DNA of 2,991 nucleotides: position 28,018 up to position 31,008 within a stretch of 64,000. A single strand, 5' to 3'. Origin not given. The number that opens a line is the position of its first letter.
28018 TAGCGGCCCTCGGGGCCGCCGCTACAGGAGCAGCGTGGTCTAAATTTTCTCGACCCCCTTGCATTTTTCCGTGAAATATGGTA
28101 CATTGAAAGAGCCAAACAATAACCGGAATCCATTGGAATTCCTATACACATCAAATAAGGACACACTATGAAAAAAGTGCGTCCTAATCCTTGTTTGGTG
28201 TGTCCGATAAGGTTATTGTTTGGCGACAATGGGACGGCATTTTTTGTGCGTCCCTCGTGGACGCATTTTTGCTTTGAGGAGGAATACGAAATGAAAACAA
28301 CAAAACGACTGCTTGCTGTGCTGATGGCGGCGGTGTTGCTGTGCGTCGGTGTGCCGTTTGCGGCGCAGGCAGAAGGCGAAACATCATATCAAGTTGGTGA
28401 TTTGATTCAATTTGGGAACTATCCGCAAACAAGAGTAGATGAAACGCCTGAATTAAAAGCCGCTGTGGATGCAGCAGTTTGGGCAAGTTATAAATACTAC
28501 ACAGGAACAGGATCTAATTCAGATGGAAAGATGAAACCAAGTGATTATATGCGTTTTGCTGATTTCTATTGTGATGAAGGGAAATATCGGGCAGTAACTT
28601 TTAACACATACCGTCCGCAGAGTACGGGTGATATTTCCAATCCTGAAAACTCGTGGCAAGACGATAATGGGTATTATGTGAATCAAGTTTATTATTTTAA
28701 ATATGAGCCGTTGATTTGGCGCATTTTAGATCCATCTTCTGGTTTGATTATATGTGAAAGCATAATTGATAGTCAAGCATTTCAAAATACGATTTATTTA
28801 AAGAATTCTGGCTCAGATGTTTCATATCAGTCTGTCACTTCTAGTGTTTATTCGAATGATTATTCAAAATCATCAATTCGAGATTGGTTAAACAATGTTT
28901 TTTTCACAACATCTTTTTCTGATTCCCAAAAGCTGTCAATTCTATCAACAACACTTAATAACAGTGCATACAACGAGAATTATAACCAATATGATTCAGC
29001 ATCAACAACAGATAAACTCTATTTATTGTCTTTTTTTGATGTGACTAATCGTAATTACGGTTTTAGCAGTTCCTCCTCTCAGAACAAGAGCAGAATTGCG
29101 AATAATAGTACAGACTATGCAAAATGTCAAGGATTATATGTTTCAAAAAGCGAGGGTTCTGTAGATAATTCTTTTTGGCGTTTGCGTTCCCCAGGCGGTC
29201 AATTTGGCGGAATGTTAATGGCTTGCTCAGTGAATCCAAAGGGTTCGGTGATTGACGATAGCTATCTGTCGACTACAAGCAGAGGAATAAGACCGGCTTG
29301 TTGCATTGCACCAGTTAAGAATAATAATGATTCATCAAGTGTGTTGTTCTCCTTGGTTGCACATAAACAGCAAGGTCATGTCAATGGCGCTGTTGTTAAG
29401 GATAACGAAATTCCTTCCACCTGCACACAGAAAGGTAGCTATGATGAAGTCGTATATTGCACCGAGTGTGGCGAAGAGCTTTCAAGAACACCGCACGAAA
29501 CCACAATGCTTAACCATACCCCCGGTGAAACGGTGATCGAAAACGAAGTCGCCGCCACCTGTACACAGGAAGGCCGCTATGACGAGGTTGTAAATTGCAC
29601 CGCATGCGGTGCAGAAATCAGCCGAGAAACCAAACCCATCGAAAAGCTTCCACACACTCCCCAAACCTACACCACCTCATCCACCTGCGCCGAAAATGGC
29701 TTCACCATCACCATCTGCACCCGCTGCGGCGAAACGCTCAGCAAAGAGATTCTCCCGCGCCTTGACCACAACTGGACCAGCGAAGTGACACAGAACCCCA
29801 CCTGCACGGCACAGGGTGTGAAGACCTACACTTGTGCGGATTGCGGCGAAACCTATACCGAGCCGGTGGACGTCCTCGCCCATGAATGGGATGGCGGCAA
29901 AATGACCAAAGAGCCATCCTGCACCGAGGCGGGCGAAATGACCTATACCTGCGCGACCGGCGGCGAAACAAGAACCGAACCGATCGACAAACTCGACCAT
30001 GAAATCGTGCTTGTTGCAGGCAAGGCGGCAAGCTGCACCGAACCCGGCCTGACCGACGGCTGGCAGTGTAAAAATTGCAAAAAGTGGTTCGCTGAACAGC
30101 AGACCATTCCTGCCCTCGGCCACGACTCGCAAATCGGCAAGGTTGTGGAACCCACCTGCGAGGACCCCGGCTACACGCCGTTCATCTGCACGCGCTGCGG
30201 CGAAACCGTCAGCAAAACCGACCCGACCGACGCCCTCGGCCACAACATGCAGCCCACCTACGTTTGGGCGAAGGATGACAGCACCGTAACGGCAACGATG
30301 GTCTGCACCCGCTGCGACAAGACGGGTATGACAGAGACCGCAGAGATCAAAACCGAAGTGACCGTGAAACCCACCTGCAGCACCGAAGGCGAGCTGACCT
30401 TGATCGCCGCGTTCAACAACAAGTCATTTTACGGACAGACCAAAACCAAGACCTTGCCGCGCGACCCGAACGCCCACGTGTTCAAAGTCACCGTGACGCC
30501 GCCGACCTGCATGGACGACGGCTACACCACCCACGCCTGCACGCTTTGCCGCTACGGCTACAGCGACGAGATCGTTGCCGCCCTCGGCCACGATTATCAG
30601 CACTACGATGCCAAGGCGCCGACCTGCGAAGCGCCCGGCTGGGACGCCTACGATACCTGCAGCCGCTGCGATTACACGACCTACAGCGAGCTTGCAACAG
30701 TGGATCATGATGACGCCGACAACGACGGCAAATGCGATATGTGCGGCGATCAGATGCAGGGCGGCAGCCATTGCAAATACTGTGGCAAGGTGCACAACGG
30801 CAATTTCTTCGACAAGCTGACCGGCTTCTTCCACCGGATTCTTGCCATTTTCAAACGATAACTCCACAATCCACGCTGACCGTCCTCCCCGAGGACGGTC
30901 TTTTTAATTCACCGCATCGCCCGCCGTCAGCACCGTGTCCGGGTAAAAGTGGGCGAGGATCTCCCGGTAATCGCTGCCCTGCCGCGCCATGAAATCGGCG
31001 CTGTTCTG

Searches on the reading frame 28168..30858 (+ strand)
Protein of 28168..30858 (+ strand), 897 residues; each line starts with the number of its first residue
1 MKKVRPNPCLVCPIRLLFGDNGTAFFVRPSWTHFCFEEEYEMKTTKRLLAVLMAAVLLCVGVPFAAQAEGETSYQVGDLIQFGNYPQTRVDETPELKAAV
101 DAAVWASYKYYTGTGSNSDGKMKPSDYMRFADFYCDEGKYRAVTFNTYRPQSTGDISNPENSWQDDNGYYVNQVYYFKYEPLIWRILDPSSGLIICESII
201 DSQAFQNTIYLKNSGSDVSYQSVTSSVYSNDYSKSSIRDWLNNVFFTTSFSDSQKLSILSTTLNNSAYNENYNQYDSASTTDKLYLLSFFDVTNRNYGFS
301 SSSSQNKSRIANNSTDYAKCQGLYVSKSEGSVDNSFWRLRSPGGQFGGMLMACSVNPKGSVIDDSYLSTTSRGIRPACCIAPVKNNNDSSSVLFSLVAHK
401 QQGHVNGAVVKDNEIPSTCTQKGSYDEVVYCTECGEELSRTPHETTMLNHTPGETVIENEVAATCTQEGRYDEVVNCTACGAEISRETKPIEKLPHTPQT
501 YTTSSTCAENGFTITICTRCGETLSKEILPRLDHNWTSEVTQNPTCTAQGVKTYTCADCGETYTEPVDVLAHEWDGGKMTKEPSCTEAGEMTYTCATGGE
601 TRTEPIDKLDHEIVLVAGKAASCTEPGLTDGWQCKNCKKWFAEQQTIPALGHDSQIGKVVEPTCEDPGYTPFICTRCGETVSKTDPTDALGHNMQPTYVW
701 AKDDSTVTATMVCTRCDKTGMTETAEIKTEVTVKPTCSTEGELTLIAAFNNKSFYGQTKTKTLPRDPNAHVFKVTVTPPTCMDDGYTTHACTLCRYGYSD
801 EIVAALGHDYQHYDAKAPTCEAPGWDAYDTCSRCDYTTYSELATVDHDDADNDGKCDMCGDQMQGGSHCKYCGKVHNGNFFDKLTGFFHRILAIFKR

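Call 103: search_protein_families(library=pfam, proteins=[window:28168-30858:+], max_evalue=0.001)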
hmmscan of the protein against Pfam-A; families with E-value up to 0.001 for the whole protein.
window:28168-30858:+ (897 aa): 1 family
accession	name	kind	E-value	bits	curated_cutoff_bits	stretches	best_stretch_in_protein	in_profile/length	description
PF19789.6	DUF6273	-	4.7e-18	66.1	23.5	1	219-381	20-171/172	Domain of unknown function (DUF6273)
